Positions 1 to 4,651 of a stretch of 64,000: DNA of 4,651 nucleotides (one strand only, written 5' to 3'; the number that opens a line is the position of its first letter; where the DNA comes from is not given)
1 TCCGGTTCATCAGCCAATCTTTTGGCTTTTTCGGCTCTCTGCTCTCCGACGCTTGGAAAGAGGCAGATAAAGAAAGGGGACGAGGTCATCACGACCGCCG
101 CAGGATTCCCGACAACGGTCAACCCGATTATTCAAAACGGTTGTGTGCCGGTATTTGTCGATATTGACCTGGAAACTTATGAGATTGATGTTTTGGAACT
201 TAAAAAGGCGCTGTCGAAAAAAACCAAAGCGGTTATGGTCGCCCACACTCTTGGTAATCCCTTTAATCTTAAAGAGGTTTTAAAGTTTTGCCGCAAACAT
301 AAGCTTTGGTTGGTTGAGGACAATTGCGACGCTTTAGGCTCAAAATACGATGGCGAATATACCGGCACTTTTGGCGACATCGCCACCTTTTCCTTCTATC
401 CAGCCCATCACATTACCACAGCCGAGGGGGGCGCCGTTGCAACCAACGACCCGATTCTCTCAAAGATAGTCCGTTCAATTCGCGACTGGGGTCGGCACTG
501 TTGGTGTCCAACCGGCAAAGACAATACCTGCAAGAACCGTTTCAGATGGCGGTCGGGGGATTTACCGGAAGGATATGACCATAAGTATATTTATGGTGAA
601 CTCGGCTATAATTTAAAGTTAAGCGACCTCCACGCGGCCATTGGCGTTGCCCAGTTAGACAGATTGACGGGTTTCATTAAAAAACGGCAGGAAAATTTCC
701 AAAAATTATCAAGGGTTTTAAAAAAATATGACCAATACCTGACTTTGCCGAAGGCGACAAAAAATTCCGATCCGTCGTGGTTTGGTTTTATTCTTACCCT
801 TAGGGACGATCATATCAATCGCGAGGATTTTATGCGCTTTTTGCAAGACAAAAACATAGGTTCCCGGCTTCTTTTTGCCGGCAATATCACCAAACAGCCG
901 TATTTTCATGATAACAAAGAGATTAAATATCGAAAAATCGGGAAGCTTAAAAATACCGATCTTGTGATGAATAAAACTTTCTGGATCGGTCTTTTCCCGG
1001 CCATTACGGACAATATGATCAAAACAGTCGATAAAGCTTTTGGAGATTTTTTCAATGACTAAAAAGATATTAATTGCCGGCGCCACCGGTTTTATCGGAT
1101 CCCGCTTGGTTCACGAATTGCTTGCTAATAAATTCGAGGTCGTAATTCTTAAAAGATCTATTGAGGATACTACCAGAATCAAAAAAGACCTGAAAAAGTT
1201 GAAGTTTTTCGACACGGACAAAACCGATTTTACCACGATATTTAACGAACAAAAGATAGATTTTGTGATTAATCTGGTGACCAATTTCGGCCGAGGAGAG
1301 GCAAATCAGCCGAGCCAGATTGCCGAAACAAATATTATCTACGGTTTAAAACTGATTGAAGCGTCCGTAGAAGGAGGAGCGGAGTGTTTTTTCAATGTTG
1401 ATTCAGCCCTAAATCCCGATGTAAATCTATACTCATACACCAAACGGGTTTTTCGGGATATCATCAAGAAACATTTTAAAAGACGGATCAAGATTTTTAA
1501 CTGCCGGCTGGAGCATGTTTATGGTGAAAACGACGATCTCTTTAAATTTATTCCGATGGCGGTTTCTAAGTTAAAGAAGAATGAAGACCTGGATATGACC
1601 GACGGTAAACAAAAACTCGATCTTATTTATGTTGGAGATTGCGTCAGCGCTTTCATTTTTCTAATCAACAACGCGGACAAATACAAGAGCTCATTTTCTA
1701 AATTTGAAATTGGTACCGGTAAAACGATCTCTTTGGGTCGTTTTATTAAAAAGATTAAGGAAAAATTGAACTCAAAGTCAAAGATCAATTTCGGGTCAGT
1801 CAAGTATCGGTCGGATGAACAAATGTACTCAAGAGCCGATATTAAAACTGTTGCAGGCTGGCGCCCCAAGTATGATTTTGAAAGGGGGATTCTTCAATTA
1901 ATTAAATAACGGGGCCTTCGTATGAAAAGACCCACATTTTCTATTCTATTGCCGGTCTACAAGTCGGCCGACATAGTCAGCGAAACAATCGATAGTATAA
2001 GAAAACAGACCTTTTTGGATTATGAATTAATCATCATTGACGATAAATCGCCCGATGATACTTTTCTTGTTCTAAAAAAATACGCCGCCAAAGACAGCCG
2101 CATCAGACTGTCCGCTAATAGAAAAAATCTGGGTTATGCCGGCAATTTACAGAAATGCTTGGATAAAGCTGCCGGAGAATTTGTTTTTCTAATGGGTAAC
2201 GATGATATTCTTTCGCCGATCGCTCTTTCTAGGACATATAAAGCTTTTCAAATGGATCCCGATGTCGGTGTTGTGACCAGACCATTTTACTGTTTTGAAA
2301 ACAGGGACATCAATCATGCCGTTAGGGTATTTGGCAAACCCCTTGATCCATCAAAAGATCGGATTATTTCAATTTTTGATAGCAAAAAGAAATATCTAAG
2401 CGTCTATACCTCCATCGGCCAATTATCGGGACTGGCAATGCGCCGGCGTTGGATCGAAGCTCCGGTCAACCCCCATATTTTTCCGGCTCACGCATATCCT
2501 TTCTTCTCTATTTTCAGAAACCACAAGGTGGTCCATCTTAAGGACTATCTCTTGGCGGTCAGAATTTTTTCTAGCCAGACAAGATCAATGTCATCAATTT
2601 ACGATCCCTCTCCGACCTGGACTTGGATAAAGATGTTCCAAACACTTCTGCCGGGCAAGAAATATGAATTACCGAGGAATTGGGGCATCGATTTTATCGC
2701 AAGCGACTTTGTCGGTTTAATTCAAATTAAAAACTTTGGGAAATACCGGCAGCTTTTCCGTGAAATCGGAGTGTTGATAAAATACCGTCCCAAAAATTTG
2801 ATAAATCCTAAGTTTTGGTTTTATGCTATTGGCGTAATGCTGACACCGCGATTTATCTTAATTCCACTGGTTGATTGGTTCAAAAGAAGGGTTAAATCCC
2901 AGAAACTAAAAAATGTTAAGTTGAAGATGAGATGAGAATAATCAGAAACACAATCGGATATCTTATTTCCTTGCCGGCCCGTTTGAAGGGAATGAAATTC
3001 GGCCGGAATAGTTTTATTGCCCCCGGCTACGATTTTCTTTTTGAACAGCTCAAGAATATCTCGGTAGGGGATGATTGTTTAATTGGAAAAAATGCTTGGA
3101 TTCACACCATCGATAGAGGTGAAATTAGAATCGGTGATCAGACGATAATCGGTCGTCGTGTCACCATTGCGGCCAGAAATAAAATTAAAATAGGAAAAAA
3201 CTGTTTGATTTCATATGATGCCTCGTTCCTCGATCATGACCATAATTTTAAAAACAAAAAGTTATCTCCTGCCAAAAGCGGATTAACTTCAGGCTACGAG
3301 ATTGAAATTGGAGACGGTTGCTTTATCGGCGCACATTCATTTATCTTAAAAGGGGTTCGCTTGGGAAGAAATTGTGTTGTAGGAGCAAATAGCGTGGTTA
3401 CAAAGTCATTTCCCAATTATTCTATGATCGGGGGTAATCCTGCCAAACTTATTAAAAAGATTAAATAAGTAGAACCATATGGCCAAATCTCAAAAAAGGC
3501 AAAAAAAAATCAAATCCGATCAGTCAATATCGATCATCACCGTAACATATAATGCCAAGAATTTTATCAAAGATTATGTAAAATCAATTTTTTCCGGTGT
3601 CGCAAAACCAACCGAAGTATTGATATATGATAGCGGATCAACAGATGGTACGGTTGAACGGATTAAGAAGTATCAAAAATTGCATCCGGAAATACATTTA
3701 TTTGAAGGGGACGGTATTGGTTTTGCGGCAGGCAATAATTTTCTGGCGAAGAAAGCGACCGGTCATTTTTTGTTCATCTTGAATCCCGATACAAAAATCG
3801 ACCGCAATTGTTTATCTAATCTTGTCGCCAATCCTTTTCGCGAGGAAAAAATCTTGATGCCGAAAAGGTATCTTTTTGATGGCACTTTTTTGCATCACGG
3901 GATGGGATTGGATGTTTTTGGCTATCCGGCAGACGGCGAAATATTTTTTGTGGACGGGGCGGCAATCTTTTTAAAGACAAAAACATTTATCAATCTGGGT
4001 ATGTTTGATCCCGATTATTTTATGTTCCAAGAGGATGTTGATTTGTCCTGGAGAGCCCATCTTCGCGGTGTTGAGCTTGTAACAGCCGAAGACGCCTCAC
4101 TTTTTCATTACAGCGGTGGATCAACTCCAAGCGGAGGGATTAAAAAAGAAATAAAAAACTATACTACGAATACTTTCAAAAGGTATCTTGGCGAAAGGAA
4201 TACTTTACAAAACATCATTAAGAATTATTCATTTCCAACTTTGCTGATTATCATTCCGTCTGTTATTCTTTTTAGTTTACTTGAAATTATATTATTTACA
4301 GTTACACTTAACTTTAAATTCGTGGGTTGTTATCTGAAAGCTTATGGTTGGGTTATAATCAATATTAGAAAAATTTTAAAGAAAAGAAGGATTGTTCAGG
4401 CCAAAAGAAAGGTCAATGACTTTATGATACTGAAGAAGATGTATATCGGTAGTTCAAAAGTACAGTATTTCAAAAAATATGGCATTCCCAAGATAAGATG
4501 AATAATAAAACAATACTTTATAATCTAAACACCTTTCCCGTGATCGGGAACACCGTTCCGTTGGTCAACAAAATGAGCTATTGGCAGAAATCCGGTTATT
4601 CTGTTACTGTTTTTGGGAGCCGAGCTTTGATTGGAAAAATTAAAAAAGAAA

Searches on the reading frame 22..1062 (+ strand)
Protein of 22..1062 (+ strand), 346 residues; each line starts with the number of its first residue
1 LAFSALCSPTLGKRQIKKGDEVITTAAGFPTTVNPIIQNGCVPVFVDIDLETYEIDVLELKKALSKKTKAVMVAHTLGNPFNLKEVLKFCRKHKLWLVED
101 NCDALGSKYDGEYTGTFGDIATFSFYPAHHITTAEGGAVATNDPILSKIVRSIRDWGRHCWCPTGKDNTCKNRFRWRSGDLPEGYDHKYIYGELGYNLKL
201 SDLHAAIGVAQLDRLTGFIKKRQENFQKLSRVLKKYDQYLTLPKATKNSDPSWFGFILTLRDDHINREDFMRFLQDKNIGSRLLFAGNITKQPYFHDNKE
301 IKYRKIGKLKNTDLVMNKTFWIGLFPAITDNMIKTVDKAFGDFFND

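Call 23: search_protein_families(library=pfam, proteins=[window:22-1062:+])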
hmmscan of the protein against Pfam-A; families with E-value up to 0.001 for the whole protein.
window:22-1062:+ (346 aa): 2 families
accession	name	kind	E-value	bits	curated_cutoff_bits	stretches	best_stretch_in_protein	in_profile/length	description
PF01041.23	DegT_DnrJ_EryC1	-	8.8e-83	278.9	19.8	1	14-337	59-356/360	DegT/DnrJ/EryC1/StrS aminotransferase family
PF00266.25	Aminotran_5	-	1.5e-06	27.9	21.5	1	13-107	83-182/371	Aminotransferase class-V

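Call 26: search_protein_families(library=ncbifam, proteins=[window:22-1062:+], max_evalue=0.001)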
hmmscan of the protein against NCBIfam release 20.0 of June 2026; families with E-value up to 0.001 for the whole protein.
window:22-1062:+ (346 aa): 16 families
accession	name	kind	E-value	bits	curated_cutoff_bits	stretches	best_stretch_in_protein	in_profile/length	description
NF011936.0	PRK15407.1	equivalog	4.8e-173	575.9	423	1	1-344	95-436/440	lipopolysaccharide biosynthesis protein RfbH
TIGR03588.1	PseC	equivalog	1.7e-52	178.6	423.5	1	15-338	66-374/380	UDP-4-amino-4,6-dideoxy-N-acetyl-beta-L-altrosamine transaminase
TIGR04181.1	NHT_00031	hypoth_equivalog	1.8e-51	175.1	420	2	14-153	65-220/359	LegC family aminotransferase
NF008658.2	PRK11658.1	equivalog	7.2e-43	146.7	631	1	15-341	69-374/379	UDP-4-amino-4-deoxy-L-arabinose aminotransferase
NF008687.0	PRK11706.1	equivalog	6.1e-42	143.7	375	1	15-335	67-365/375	dTDP-4-amino-4,6-dideoxygalactose transaminase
TIGR02379.1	ECA_wecE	subfamily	6.5e-33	114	434.85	1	15-281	67-317/376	dTDP-4-amino-4,6-dideoxy-D-glucose transaminase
TIGR04427.1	PLP_DesI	equivalog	4.9e-28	98.3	650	1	19-158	90-229/390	dTDP-4-dehydro-6-deoxyglucose aminotransferase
NF004770.0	PRK06108.1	subfamily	4.3e-08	32.4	422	1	16-103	117-212/396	pyridoxal phosphate-dependent aminotransferase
NF006488.0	PRK08912.1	equivalog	9.8e-06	24.7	498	1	15-80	107-171/387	aminotransferase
NF005816.0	PRK07682.1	equivalog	6.9e-05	21.6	620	1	16-115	111-216/390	aminotransferase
NF005817.0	PRK07683.1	equivalog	0.00012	20.9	575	1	16-80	110-173/387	aminotransferase A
NF005305.0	PRK06836.1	equivalog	0.00013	21.3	376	1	16-74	119-177/396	pyridoxal phosphate-dependent aminotransferase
NF004975.0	PRK06348.1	equivalog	0.00024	20.2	549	1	16-132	110-228/384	pyridoxal phosphate-dependent aminotransferase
NF006569.0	PRK09082.1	subfamily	0.00027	20.2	420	1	16-75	112-171/386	methionine aminotransferase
NF006230.0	PRK08363.1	equivalog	0.00057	18.8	534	1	16-115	114-219/398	alanine aminotransferase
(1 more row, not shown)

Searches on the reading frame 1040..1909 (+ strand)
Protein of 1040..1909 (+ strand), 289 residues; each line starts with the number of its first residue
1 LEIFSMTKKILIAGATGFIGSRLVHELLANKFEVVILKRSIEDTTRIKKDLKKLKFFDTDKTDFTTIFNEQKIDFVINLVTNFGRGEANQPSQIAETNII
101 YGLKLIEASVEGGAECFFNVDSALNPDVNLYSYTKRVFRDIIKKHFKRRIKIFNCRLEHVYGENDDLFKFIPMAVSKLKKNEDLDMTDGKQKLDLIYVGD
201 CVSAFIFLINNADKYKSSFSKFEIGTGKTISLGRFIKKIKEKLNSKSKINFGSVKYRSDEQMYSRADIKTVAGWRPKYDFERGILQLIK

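Call 23: search_protein_families(library=pfam, proteins=[window:1040-1909:+])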
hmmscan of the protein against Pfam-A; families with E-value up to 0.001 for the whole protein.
window:1040-1909:+ (289 aa): 10 families
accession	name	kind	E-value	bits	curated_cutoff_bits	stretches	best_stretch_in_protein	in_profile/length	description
PF01370.27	Epimerase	-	1.5e-29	103.6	20.9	1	10-215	1-231/240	NAD dependent epimerase/dehydratase family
PF16363.11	GDP_Man_Dehyd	-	1.5e-17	64.5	27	2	11-111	1-115/332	GDP-mannose 4,6 dehydratase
PF02719.21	Polysacc_synt_2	-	6.9e-08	32.4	20.2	1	10-192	1-200/293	Polysaccharide biosynthesis protein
PF01073.25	3Beta_HSD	-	4.1e-07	29.7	22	0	11-115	1-109/280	3-beta hydroxysteroid dehydrogenase/isomerase family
PF04321.23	RmlD_sub_bind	-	1.7e-06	27.8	27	1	9-247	2-235/287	RmlD substrate binding domain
PF05368.20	NmrA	-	4.4e-06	26.9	27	1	6-118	1-103/298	NmrA-like family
PF03435.24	Sacchrp_dh_NADP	-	4.5e-06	27.4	25.1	1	10-84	1-80/129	Saccharopine dehydrogenase NADP binding domain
PF07993.18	NAD_binding_4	-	9.1e-06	25.4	20.1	1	12-75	1-65/258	Male sterility protein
PF13460.12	NAD_binding_10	-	2e-05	25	27.2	1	14-121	1-97/184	NAD(P)H-binding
PF00106.31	adh_short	-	0.00046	20.2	26.6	1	8-66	1-63/195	short chain dehydrogenase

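Call 26: search_protein_families(library=ncbifam, proteins=[window:1040-1909:+], max_evalue=0.001)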
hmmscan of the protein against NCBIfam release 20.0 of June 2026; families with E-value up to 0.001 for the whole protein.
window:1040-1909:+ (289 aa): 25 families
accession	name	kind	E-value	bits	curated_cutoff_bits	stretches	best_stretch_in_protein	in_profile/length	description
TIGR02197.1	heptose_epim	equivalog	1.8e-15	56.9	274.6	1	10-284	1-306/316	ADP-glyceromanno-heptose 6-epimerase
TIGR01181.1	dTDP_gluc_dehyt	equivalog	3.4e-15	56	365.1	1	9-288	1-308/321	dTDP-glucose 4,6-dehydratase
TIGR01179.1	galE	equivalog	9.5e-15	54.2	262.3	1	9-116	1-115/332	UDP-glucose 4-epimerase GalE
NF047922.1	GDPFucSynFcl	equivalog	1.1e-10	41.5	500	1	188-286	202-296/308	GDP-L-fucose synthase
TIGR04180.1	EDH_00030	hypoth_equivalog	1.3e-10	40.8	475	1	159-278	174-296/297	NAD-dependent 4,6-dehydratase LegB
TIGR01777.1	yfcH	hypoth_equivalog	2.1e-08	34.1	207.35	1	10-79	1-64/292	TIGR01777 family oxidoreductase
NF008872.0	PRK11908.1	equivalog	4.6e-07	29.2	294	1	8-114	2-111/349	bifunctional UDP-4-keto-pentose/UDP-xylose synthase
NF050030.1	thlkprotThyD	equivalog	4.7e-07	29.3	400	1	9-49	2-42/305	thylakoid membrane protein ThyD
TIGR03589.1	PseB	equivalog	2.2e-06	26.8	407.75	1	7-137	4-141/324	UDP-N-acetylglucosamine 4,6-dehydratase (inverting)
NF047837.1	UDPAcbARedWbcJ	equivalog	5e-06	25.7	500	1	9-247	2-219/372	UDP-2-acetamido-2,6-beta-L-arabino-hexul-4-ose reductase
NF007956.0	PRK10675.1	subfamily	5.1e-06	25.8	394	1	9-119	2-121/338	UDP-glucose 4-epimerase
NF007490.0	PRK10084.1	subfamily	7.1e-06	25.2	649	0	9-109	2-111/361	dTDP-glucose 4,6-dehydratase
NF042423.1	oxyalk_red_Shew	equivalog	2.3e-05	23.6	580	0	5-41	6-42/331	2-alkyl-3-oxoalkanoate reductase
NF011728.1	PRK15181.1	equivalog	2.5e-05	23.4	760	0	164-289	203-335/348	Vi polysaccharide biosynthesis UDP-N-acetylglucosaminuronic acid C-4 epimerase TviC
NF007582.0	PRK10217.1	equivalog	2.7e-05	23.4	698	0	8-109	2-112/355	dTDP-glucose 4,6-dehydratase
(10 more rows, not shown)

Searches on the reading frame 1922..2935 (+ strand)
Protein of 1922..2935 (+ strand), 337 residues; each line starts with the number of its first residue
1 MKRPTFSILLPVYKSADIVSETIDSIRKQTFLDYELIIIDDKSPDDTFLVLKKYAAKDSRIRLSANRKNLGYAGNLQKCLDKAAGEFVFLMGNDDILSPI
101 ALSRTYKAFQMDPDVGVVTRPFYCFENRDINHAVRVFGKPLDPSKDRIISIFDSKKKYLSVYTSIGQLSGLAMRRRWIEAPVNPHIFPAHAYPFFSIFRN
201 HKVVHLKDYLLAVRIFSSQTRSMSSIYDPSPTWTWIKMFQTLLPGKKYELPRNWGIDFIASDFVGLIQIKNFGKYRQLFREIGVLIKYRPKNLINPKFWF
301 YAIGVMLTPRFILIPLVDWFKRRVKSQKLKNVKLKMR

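Call 4: search_protein_families(library=pfam, proteins=[window:1922-2935:+])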
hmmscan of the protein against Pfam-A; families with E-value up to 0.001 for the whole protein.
window:1922-2935:+ (337 aa): 3 families
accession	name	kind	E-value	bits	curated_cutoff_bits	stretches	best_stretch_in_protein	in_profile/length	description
PF00535.33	Glycos_transf_2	-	7e-28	98.1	23.3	1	7-146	1-132/168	Glycosyl transferase family 2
PF13641.12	Glyco_tranf_2_3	-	1.4e-09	38.7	27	1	4-128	1-128/230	Glycosyltransferase like family 2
PF10111.15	Glyco_tranf_2_2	-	5.8e-07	29.7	27.3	1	7-110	1-112/276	Glycosyltransferase like family 2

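Call 37: find_encoding_contigs(protein=window:1922-2935:+, flank=10000, max_places=3)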
Protein window:1922-2935:+ (337 aa): 4 contigs read that carry it; 3 places shown.
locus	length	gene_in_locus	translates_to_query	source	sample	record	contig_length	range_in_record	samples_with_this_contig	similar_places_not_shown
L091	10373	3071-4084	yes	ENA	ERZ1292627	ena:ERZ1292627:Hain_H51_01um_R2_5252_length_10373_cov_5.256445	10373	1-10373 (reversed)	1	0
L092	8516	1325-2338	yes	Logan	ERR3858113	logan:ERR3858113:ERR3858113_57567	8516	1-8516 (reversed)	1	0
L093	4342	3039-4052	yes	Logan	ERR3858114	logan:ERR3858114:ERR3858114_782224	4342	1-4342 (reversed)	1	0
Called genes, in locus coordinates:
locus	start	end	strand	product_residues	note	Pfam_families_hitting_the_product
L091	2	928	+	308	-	?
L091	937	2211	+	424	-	PF01041:DegT_DnrJ_EryC1, PF00266:Aminotran_5 (faint)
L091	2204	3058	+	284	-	PF01073:3Beta_HSD (faint), PF01370:Epimerase, PF02719:Polysacc_synt_2, PF03435:Sacchrp_dh_NADP (weak), PF04321:RmlD_sub_bind (faint), PF05368:NmrA (weak), PF13460:NAD_binding_10 (weak), PF16363:GDP_Man_Dehyd, +1 more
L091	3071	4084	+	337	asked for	PF00535:Glycos_transf_2, PF10111:Glyco_tranf_2_2 (weak), PF13641:Glyco_tranf_2_3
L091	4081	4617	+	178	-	PF25084:LbH_EIF2B (faint), PF25087:GMPPB_C (faint), PF00132:Hexapep, PF14602:Hexapep_2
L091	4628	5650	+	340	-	PF00535:Glycos_transf_2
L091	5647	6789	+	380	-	PF00534:Glycos_transf_1, PF13692:Glyco_trans_1_4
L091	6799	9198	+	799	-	-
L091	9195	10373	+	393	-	?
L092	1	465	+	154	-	?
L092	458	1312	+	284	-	PF01073:3Beta_HSD (faint), PF01370:Epimerase, PF02719:Polysacc_synt_2, PF03435:Sacchrp_dh_NADP (weak), PF04321:RmlD_sub_bind (faint), PF05368:NmrA (weak), PF13460:NAD_binding_10 (weak), PF16363:GDP_Man_Dehyd, +1 more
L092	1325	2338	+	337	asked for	PF00535:Glycos_transf_2, PF10111:Glyco_tranf_2_2 (weak), PF13641:Glyco_tranf_2_3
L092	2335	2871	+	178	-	PF25084:LbH_EIF2B (faint), PF25087:GMPPB_C (faint), PF00132:Hexapep, PF14602:Hexapep_2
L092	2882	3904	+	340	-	PF00535:Glycos_transf_2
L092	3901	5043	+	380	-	PF00534:Glycos_transf_1, PF13692:Glyco_trans_1_4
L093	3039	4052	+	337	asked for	PF00535:Glycos_transf_2, PF10111:Glyco_tranf_2_2 (weak), PF13641:Glyco_tranf_2_3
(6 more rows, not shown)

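Call 38: search_protein_families(library=ncbifam, proteins=[L091:2-928:+, L091:937-2211:+], max_evalue=1e-10)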
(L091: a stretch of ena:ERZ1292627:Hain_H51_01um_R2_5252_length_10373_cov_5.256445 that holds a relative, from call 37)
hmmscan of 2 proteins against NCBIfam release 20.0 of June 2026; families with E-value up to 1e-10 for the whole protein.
L091:2-928:+ (308 aa): 7 families
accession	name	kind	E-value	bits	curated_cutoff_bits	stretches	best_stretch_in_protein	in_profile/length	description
TIGR02622.1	CDP_4_6_dhtase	equivalog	4.6e-118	394.4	278.45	1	2-306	45-351/352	CDP-glucose 4,6-dehydratase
TIGR01181.1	dTDP_gluc_dehyt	equivalog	7.6e-30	104.1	365.1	1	12-288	53-314/321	dTDP-glucose 4,6-dehydratase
TIGR04180.1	EDH_00030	hypoth_equivalog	5.8e-19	68.3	475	1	9-129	49-166/297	NAD-dependent 4,6-dehydratase LegB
TIGR01179.1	galE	equivalog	3.6e-17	62.2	262.3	1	12-288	50-328/332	UDP-glucose 4-epimerase GalE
TIGR01472.1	gmd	equivalog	1.9e-13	50.3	415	1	12-125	57-172/342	GDP-mannose 4,6-dehydratase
NF007582.0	PRK10217.1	equivalog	1.6e-12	47.2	698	1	17-286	59-332/355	dTDP-glucose 4,6-dehydratase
NF007490.0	PRK10084.1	subfamily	2.8e-12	46.3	649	1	14-302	55-351/361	dTDP-glucose 4,6-dehydratase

L091:937-2211:+ (424 aa): 7 families
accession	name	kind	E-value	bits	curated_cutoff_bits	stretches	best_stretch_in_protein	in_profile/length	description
NF011936.0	PRK15407.1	equivalog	1.7e-197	656.5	423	1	15-422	31-436/440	lipopolysaccharide biosynthesis protein RfbH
TIGR03588.1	PseC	equivalog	2.4e-60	204.5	423.5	1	29-416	10-374/380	UDP-4-amino-4,6-dideoxy-N-acetyl-beta-L-altrosamine transaminase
TIGR04181.1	NHT_00031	hypoth_equivalog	2.8e-56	190.9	420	2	28-231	8-220/359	LegC family aminotransferase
NF008658.2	PRK11658.1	equivalog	1.3e-45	155.7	631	1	22-419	6-374/379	UDP-4-amino-4-deoxy-L-arabinose aminotransferase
NF008687.0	PRK11706.1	equivalog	2.8e-42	144.8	375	1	47-413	29-365/375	dTDP-4-amino-4,6-dideoxygalactose transaminase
TIGR02379.1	ECA_wecE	subfamily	8.3e-33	113.7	434.85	1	93-359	67-317/376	dTDP-4-amino-4,6-dideoxy-D-glucose transaminase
TIGR04427.1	PLP_DesI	equivalog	5.6e-28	98.1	650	1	92-236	85-229/390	dTDP-4-dehydro-6-deoxyglucose aminotransferase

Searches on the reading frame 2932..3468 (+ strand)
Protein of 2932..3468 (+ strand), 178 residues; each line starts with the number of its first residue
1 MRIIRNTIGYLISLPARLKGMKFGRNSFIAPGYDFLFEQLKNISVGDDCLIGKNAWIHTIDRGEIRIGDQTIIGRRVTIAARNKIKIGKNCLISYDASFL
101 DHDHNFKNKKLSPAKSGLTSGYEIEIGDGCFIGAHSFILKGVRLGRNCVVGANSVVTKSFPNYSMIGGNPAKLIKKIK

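Call 4: search_protein_families(library=pfam, proteins=[window:2932-3468:+])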
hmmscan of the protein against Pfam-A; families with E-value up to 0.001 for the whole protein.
window:2932-3468:+ (178 aa): 3 families
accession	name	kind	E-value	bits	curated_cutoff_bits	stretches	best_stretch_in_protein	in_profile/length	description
PF14602.12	Hexapep_2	-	8.6e-19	67.4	27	1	124-158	2-34/34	Hexapeptide repeat of succinyl-transferase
PF00132.30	Hexapep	-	7.1e-16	57.6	27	1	124-158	2-36/36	Bacterial transferase hexapeptide (six repeats)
PF25084.1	LbH_EIF2B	-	2.5e-07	31.1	54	0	121-160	19-57/105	EIF2B subunit epsilon LbH domain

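Call 26: search_protein_families(library=ncbifam, proteins=[window:2932-3468:+], max_evalue=0.001)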
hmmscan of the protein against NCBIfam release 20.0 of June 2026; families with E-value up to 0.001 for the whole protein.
window:2932-3468:+ (178 aa): 43 families (the best 25 are shown)
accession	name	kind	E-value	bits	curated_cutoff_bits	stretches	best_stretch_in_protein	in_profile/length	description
NF007240.0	PRK09677.1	equivalog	2.3e-31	108.8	243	1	33-177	34-184/192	putative lipopolysaccharide biosynthesis O-acetyl transferase WbbJ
NF007797.0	PRK10502.1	subfamily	1.1e-23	83.8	192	1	65-176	73-178/183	WcaF family extracellular polysaccharide biosynthesis acetyltransferase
NF058585.1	HptprglPActTf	PfamEq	6.8e-20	71.3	300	1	83-176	76-159/172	heptaprenylglyceryl phosphate O-acetyltransferase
TIGR03570.1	NeuD_NnaD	subfamily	3.1e-19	69.4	160.8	1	64-172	99-202/202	NeuD/PglB/VioB family sugar acetyltransferase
NF038307.1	EPS_acetyl_HpsU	equivalog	8.4e-19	67.9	305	1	64-172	71-173/178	hormogonium polysaccharide biosynthesis acetyltransferase HpsU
NF000311.1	Vat_ABCDEFH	equivalog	4.2e-16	59.1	300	1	67-176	54-163/201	Vat family streptogramin A O-acetyltransferase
NF007499.0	PRK10092.1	equivalog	1.4e-15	57.6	314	1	83-177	92-183/183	maltose O-acetyltransferase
NF000101.1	stregram_VatA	exception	4.9e-15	55.8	450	1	67-176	62-171/219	streptogramin A O-acetyltransferase Vat(A)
NF033468.1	stregram_VatI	exception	7.1e-15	55.3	415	1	115-176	104-165/208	streptogramin A O-acetyltransferase Vat(I)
TIGR03532.1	DapD_Ac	equivalog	9.8e-15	54.8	231.75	1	47-177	97-214/231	2,3,4,5-tetrahydropyridine-2,6-dicarboxylate N-acetyltransferase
TIGR04008.1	WcaF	equivalog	2e-14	53.9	326.3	1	66-176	73-177/180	colanic acid biosynthesis acetyltransferase WcaF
NF000490.1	chloram_CatB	equivalog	3.4e-14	52.6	350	1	108-176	95-163/210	type B chloramphenicol O-acetyltransferase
NF007076.0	PRK09527.1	equivalog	4.1e-14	52.5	347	1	50-177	57-185/203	galactoside O-acetyltransferase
NF000097.1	stregram_VatC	exception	3.2e-13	50.1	425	1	110-175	105-170/212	streptogramin A O-acetyltransferase Vat(C)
NF041874.1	EPS_EpsC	equivalog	3.7e-13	49.5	150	1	125-176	115-166/168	serine O-acetyltransferase EpsC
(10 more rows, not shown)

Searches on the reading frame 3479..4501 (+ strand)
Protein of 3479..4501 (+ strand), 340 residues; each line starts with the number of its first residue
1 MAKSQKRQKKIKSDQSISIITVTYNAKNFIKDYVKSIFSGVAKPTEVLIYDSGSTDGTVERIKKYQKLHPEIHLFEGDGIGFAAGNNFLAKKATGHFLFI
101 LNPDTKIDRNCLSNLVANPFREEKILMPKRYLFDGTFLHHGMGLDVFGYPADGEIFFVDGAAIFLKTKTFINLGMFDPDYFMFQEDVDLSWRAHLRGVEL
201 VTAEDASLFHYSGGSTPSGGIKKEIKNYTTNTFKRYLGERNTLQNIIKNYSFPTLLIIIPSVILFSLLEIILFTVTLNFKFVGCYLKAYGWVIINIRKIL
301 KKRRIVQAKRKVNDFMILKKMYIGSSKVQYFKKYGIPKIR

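Call 4: search_protein_families(library=pfam, proteins=[window:3479-4501:+])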
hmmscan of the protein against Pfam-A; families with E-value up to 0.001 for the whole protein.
window:3479-4501:+ (340 aa): 2 families
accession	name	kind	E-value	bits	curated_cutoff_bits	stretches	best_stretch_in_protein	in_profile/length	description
PF00535.33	Glycos_transf_2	-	5.7e-18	65.8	23.3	1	18-138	1-123/168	Glycosyl transferase family 2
PF10111.15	Glyco_tranf_2_2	-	8.1e-05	22.7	27.3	0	19-107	3-94/276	Glycosyltransferase like family 2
